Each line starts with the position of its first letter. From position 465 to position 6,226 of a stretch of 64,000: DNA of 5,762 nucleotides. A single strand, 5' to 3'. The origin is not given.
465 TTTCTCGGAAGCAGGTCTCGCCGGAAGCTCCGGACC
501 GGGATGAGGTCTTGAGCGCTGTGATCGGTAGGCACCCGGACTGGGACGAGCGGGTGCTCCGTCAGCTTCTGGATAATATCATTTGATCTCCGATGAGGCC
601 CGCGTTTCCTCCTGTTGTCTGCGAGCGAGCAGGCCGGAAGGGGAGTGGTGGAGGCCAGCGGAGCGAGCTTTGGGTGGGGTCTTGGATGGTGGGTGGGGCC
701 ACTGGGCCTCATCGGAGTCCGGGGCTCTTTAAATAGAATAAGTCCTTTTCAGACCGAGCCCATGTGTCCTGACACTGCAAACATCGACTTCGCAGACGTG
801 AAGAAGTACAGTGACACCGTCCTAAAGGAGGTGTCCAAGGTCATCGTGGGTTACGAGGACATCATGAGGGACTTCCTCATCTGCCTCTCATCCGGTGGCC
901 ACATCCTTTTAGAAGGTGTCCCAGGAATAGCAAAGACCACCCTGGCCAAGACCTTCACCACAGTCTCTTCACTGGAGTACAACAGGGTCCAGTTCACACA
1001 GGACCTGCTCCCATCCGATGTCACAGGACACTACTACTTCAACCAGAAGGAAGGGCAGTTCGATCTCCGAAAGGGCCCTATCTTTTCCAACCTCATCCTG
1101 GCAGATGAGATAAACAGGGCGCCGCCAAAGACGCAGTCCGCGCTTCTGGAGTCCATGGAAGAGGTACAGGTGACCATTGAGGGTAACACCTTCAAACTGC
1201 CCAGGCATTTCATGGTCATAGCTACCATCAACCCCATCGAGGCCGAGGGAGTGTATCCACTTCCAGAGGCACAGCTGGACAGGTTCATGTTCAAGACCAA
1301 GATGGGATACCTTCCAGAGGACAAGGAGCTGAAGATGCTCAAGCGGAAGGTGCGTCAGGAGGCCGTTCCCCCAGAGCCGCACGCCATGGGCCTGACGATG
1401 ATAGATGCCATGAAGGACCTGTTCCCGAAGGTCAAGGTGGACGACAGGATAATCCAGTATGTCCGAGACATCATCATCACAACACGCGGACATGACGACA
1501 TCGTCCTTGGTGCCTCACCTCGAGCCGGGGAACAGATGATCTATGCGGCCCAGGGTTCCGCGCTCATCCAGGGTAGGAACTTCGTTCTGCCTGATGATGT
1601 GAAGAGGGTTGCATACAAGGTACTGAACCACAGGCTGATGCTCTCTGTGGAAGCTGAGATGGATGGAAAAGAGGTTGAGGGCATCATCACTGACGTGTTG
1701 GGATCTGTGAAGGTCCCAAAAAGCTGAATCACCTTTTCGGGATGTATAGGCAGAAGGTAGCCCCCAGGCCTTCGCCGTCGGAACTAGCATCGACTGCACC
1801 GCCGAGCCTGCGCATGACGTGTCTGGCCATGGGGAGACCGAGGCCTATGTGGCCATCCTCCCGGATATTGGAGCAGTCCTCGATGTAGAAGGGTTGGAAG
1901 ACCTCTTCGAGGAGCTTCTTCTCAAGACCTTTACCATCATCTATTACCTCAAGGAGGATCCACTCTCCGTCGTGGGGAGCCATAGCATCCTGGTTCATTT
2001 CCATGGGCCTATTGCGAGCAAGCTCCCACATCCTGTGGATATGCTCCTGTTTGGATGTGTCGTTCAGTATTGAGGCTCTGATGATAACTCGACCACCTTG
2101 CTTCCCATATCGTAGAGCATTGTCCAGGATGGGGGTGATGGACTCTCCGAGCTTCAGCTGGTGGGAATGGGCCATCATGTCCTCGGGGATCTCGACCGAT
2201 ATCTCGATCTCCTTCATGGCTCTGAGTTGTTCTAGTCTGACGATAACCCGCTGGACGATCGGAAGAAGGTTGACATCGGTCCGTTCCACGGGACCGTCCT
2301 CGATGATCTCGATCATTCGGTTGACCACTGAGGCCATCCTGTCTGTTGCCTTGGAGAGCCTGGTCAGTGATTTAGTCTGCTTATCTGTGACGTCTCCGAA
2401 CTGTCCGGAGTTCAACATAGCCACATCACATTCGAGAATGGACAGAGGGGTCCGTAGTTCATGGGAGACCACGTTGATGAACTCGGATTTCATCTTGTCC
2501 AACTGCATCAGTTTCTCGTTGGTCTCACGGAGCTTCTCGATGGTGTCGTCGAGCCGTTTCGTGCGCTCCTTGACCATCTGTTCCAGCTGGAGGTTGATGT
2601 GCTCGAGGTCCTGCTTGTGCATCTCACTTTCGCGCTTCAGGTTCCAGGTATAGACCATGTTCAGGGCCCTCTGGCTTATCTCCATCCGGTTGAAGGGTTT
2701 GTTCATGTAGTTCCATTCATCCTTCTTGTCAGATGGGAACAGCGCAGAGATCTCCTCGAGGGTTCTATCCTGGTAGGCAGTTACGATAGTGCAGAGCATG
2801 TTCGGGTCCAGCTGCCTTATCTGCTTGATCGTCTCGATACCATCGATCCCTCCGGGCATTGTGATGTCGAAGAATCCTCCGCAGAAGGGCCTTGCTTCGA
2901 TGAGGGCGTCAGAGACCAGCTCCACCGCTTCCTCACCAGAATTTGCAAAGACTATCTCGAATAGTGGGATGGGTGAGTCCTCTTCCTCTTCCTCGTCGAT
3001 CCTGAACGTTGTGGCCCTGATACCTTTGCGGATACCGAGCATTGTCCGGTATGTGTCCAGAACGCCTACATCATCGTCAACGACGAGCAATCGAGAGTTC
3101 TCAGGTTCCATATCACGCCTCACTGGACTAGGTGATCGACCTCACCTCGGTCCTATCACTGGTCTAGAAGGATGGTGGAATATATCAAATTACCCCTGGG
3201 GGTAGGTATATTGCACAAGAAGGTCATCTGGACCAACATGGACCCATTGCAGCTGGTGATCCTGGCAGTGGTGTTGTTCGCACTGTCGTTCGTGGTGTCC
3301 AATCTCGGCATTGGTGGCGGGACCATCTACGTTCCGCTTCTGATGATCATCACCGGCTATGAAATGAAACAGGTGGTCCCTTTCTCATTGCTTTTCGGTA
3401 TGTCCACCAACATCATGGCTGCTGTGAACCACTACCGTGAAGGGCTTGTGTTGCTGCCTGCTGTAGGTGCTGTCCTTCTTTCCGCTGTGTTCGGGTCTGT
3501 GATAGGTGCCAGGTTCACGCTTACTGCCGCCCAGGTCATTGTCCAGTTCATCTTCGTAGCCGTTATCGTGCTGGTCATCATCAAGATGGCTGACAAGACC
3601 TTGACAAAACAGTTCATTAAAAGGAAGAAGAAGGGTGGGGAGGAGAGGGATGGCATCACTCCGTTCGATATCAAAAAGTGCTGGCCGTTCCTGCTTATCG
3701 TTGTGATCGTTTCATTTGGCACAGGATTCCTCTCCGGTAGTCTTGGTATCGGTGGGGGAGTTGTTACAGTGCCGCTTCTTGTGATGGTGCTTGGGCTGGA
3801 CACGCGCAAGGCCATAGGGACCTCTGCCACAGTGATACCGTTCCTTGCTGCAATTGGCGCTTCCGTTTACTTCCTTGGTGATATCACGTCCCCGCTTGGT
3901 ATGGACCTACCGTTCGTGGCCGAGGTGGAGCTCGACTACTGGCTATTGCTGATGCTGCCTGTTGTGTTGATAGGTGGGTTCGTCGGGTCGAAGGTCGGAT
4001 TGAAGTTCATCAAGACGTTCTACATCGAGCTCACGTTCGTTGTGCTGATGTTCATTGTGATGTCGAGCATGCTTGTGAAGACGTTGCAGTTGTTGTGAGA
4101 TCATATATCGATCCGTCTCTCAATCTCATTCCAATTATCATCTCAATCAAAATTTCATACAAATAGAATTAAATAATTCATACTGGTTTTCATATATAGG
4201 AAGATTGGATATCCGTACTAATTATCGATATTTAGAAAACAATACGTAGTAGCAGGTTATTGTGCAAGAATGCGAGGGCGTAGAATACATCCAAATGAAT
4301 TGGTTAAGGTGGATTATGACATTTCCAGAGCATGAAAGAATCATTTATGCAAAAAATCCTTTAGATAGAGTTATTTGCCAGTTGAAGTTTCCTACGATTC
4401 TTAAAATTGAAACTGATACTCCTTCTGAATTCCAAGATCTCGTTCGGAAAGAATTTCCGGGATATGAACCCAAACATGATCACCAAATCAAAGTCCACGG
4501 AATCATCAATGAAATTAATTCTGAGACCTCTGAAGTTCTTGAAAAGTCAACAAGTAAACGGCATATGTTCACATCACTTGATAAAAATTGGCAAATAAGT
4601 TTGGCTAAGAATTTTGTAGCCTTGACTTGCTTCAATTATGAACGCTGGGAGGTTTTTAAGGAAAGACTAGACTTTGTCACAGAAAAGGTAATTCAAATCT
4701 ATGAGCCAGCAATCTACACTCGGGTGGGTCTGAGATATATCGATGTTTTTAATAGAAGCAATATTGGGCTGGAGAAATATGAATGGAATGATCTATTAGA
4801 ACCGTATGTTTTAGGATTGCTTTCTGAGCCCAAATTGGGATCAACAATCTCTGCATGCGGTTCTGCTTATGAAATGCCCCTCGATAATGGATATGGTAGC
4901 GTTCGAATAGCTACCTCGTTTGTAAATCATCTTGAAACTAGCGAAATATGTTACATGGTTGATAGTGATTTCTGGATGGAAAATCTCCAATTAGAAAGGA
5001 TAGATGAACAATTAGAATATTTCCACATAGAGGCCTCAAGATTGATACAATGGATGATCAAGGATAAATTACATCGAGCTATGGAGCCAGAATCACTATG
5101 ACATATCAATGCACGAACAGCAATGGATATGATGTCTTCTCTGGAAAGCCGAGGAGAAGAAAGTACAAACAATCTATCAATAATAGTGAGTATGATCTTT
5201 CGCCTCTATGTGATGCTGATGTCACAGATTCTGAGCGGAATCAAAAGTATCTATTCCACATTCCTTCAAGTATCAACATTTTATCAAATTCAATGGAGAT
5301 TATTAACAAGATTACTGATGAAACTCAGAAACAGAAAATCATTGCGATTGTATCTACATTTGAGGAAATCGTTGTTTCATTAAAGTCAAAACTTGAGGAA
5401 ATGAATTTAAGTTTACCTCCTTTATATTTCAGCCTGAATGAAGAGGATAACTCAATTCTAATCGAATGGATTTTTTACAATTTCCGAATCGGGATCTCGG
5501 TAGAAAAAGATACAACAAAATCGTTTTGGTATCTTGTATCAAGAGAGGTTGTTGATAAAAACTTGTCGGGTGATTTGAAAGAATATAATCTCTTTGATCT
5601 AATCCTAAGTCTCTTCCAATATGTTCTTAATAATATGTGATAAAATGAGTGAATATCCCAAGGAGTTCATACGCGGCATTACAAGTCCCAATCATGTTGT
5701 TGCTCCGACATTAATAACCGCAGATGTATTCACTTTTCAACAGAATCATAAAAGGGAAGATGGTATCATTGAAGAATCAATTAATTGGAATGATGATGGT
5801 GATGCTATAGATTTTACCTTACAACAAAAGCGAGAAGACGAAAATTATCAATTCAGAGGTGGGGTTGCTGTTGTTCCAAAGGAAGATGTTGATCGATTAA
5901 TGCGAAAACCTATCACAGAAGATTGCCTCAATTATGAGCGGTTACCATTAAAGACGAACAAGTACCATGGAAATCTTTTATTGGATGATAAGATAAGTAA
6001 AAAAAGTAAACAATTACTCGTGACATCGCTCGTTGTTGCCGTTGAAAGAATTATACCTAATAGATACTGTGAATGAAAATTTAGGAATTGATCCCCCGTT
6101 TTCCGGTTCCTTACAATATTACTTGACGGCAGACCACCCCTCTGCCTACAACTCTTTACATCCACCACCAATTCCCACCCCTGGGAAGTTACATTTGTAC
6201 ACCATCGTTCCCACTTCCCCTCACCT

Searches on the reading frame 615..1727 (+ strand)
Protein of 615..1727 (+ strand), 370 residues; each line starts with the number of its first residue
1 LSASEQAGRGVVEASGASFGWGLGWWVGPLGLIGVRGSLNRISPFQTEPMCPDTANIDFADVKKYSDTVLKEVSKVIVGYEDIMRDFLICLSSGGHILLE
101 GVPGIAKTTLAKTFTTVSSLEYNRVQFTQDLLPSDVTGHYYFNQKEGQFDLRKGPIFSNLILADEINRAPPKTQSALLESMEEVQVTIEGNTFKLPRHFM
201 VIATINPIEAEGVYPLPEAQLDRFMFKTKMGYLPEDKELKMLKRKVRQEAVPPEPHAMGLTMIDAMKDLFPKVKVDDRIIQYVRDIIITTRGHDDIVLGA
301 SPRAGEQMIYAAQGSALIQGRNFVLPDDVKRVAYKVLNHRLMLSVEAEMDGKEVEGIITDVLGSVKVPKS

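Call 26: search_protein_families(library=pfam, proteins=[window:615-1727:+], max_evalue=0.00001)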
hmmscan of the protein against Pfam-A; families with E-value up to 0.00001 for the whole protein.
window:615-1727:+ (370 aa): 4 families
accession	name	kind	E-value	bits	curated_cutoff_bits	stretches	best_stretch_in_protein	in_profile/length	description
PF07726.17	AAA_3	-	3.2e-61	205.4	27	1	96-226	1-131/131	ATPase family associated with various cellular activities (AAA)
PF17863.7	AAA_lid_2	-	5.1e-18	65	22.7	1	289-360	2-73/74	AAA lid domain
PF07728.20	AAA_5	-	1.3e-14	54.8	22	1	96-224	1-139/139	AAA domain (dynein-related subfamily)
PF20030.5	bpMoxR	-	7.9e-09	35.3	27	1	68-247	5-183/205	MoxR domain in the MoxR-vWA-beta-propeller ternary systems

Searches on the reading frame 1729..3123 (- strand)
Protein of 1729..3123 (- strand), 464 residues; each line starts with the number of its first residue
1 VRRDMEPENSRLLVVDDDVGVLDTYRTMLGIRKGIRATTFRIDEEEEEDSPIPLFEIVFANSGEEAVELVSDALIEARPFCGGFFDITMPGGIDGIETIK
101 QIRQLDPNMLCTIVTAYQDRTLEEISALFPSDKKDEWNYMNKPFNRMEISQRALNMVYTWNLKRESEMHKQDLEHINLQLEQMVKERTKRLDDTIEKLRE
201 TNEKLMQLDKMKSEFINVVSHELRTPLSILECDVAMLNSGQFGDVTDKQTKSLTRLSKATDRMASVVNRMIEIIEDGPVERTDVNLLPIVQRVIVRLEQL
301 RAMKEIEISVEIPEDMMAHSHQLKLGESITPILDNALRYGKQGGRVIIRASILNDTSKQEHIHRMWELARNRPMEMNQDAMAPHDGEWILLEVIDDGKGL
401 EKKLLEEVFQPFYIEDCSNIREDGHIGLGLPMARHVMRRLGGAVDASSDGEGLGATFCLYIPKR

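Call 26: search_protein_families(library=pfam, proteins=[window:1729-3123:-], max_evalue=0.00001)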
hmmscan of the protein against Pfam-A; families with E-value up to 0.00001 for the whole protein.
window:1729-3123:- (464 aa): 3 families
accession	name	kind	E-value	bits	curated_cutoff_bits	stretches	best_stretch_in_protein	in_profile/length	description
PF02518.31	HATPase_c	-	6.7e-13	49.5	26.4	1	324-463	5-109/111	Histidine kinase-, DNA gyrase B-, and HSP90-like ATPase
PF00512.31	HisKA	-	1.3e-09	38.4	26.9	1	211-272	1-59/66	His Kinase A (phospho-acceptor) domain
PF00072.30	Response_reg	-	1.4e-08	35.3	30.2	1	57-152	25-109/111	Response regulator receiver domain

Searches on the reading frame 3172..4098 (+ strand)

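Call 6: search_protein_families(library=pfam, proteins=[window:3172-4098:+], max_evalue=0.001)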
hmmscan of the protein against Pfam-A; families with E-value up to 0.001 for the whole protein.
window:3172-4098:+ (308 aa): 1 family
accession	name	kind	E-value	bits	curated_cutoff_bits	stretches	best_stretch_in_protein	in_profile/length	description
PF01925.25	TauE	-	2e-36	126.3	32.6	1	32-300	2-237/237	Sulfite exporter TauE/SafE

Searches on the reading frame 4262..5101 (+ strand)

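Call 6: search_protein_families(library=pfam, proteins=[window:4262-5101:+], max_evalue=0.001)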
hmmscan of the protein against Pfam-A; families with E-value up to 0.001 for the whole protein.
window:4262-5101:+ (279 aa): 0 families

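Call 63: search_protein_families(library=ncbifam, proteins=[window:4262-5101:+], max_evalue=1)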
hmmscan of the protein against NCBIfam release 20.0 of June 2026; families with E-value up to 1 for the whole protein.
window:4262-5101:+ (279 aa): 1 family
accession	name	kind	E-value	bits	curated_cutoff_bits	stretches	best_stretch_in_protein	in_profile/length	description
TIGR04255.1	sporadTIGR04255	subfamily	1.4e-41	143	30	1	29-275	2-252/252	TIGR04255 family protein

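Call 81: search_protein_families(library=padloc, proteins=[window:4262-5101:+], max_evalue=0.001)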
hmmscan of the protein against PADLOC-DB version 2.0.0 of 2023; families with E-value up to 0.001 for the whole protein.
window:4262-5101:+ (279 aa): 0 families

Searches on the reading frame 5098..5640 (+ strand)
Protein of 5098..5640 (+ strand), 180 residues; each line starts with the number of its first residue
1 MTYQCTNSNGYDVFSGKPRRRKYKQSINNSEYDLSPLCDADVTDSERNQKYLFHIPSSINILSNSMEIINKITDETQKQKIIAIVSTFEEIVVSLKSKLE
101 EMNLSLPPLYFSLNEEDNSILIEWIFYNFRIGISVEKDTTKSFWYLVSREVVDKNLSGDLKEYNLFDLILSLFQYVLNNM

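Call 6: search_protein_families(library=pfam, proteins=[window:5098-5640:+], max_evalue=0.001)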
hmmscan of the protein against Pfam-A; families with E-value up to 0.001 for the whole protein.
window:5098-5640:+ (180 aa): 0 families

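Call 63: search_protein_families(library=ncbifam, proteins=[window:5098-5640:+], max_evalue=1)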
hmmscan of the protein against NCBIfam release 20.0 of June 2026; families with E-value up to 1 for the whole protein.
window:5098-5640:+ (180 aa): 1 family
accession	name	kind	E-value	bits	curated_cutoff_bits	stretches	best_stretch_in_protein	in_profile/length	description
NF006701.0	PRK09247.1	equivalog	0.14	11.1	543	1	57-137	74-156/540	ATP-dependent DNA ligase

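Call 81: search_protein_families(library=padloc, proteins=[window:5098-5640:+], max_evalue=0.001)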
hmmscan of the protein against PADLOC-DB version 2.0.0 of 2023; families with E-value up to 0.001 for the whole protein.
window:5098-5640:+ (180 aa): 0 families

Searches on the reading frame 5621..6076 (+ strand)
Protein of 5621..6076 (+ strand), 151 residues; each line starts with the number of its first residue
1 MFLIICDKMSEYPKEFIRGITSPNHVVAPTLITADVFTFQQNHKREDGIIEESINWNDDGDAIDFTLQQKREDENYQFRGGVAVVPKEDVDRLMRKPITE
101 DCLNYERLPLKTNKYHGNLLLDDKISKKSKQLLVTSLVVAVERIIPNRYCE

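Call 6: search_protein_families(library=pfam, proteins=[window:5621-6076:+], max_evalue=0.001)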
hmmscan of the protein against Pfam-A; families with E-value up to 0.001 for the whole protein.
window:5621-6076:+ (151 aa): 0 families

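Call 63: search_protein_families(library=ncbifam, proteins=[window:5621-6076:+], max_evalue=1)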
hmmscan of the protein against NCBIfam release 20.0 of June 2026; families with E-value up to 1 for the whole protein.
window:5621-6076:+ (151 aa): 0 families

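Call 81: search_protein_families(library=padloc, proteins=[window:5621-6076:+], max_evalue=0.001)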
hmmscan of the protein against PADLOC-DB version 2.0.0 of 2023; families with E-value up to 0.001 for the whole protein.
window:5621-6076:+ (151 aa): 0 families

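Call 97: find_encoding_contigs(protein=window:5621-6076:+, flank=10000, max_places=3)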
Protein window:5621-6076:+ (151 aa): 1 contig read that carries it; 1 place shown.
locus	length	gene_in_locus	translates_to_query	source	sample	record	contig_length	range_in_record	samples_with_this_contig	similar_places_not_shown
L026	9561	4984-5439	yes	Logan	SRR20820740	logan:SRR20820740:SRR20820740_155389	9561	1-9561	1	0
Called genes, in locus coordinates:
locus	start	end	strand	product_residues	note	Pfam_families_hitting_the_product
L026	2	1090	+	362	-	?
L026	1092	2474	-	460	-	PF00072:Response_reg (weak), PF00512:HisKA, PF02518:HATPase_c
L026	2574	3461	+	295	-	PF01925:TauE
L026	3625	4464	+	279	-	-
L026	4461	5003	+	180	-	-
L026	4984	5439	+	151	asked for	-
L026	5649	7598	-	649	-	PF02463:SMC_N (faint), PF13175:AAA_15, PF13304:AAA_21, PF20469:OLD-like_TOPRIM (weak)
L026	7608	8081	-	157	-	-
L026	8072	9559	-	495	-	?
